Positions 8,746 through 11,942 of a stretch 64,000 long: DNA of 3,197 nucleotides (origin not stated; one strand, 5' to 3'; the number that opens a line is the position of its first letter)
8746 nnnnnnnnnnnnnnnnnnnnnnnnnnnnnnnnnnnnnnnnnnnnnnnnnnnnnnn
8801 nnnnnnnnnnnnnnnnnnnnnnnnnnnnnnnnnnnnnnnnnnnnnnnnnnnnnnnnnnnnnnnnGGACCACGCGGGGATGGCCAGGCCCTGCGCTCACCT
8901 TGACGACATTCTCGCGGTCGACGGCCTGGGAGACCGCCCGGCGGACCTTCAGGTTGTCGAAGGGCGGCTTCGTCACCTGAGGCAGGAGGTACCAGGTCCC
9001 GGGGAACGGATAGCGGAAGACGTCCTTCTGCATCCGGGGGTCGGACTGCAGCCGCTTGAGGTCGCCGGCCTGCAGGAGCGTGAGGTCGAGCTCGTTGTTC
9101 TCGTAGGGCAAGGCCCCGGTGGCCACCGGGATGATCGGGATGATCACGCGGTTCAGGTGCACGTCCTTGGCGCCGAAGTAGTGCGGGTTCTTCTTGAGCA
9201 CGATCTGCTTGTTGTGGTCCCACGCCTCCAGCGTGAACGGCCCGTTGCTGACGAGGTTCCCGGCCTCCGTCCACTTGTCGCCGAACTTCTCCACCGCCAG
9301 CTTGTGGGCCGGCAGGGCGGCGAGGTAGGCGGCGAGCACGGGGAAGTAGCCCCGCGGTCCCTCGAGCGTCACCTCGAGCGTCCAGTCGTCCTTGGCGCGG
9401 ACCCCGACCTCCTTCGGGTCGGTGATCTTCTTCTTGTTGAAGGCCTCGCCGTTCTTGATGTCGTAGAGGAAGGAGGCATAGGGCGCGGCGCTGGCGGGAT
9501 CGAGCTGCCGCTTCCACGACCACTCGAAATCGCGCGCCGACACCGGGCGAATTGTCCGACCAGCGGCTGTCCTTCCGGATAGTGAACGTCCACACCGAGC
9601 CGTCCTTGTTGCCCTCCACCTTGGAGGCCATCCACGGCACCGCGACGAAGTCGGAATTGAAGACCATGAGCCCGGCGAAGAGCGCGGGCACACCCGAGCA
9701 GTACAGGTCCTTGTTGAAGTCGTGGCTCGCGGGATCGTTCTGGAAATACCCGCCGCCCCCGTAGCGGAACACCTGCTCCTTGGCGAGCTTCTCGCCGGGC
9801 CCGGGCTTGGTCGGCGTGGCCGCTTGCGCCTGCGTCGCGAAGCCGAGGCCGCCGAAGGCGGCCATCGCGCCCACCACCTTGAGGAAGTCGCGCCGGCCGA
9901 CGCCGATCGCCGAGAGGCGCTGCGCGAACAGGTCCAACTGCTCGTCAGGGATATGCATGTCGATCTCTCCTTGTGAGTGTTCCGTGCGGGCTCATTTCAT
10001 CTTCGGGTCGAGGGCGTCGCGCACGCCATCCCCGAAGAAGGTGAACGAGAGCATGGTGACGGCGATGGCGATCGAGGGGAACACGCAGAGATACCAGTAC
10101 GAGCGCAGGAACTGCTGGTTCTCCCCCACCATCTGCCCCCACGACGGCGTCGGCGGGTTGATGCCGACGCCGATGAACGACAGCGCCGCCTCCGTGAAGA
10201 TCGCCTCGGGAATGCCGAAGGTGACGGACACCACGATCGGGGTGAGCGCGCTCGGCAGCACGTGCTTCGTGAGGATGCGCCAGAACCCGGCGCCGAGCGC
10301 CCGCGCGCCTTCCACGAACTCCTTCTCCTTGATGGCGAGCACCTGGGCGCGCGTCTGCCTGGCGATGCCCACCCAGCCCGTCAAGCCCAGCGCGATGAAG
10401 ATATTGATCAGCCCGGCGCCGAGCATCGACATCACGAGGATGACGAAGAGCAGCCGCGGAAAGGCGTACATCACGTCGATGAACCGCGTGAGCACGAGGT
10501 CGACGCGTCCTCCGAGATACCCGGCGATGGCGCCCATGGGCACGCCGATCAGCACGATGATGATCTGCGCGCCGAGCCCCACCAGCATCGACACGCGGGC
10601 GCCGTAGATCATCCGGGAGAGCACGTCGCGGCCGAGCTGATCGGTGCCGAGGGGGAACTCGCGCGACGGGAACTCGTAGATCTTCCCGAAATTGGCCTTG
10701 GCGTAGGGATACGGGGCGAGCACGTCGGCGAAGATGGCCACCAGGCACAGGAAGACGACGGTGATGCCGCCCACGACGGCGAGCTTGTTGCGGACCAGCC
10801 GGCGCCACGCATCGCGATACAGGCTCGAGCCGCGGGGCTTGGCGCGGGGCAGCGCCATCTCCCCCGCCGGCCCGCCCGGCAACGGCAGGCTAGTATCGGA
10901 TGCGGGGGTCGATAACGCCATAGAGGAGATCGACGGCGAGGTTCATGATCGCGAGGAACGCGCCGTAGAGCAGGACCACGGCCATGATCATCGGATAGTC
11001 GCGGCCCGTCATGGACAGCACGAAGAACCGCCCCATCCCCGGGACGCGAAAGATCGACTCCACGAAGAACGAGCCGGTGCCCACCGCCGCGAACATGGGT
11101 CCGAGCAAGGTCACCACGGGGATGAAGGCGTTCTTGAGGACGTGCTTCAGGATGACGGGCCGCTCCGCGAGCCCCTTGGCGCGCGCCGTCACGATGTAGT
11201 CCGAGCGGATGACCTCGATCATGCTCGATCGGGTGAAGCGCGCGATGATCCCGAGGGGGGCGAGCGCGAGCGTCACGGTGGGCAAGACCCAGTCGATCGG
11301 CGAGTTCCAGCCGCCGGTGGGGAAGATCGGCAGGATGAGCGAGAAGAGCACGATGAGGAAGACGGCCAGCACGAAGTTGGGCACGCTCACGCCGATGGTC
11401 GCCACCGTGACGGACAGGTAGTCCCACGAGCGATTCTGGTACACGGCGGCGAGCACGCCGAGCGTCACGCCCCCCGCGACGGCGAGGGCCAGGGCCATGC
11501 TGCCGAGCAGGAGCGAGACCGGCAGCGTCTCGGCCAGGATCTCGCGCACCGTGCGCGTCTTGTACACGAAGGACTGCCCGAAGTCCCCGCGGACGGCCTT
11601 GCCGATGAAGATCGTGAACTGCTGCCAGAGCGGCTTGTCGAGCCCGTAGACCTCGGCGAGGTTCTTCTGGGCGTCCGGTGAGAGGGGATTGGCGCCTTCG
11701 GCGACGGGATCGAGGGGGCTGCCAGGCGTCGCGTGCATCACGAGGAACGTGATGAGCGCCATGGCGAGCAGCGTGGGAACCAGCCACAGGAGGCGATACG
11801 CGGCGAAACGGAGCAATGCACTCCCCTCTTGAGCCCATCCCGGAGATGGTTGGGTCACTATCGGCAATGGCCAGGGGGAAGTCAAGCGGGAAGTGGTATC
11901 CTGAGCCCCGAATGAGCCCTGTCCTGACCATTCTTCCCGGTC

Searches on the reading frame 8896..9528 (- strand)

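Call 26: search_protein_families(library=pfam, proteins=[window:8896-9528:-], max_evalue=0.001)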
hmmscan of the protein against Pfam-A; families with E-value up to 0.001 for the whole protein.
window:8896-9528:- (211 aa): 1 family
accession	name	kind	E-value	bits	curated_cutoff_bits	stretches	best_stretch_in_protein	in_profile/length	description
PF00496.27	SBP_bac_5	-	1.3e-40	140.1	32.4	1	1-210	40-233/368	Bacterial extracellular solute-binding proteins, family 5 Middle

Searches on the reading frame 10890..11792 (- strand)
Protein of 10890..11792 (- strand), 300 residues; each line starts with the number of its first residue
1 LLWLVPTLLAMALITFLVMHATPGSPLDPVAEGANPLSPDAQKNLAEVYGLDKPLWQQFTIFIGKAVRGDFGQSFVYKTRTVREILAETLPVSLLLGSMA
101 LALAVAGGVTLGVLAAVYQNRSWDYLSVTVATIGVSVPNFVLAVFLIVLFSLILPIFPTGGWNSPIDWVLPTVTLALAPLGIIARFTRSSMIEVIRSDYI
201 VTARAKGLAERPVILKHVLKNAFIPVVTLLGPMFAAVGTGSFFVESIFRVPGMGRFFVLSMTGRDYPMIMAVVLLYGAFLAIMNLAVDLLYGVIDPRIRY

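Call 27: search_protein_families(library=pfam, proteins=[window:10890-11792:-], max_evalue=0.001)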
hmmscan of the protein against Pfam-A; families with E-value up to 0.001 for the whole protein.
window:10890-11792:- (300 aa): 3 families
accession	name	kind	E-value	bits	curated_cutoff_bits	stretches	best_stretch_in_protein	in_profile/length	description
PF00528.27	BPD_transp_1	-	9.3e-38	130.2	26.4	1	108-299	1-183/184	Binding-protein-dependent transport system inner membrane component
PF20617.3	DUF6803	-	0.00021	21.9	27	1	84-178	8-110/162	Family of unknown function (DUF6803)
PF19300.4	BPD_transp_1_N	-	0.00035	21.2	23.8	0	7-69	15-75/114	Binding-prot-dependent transport system membrane comp, N-term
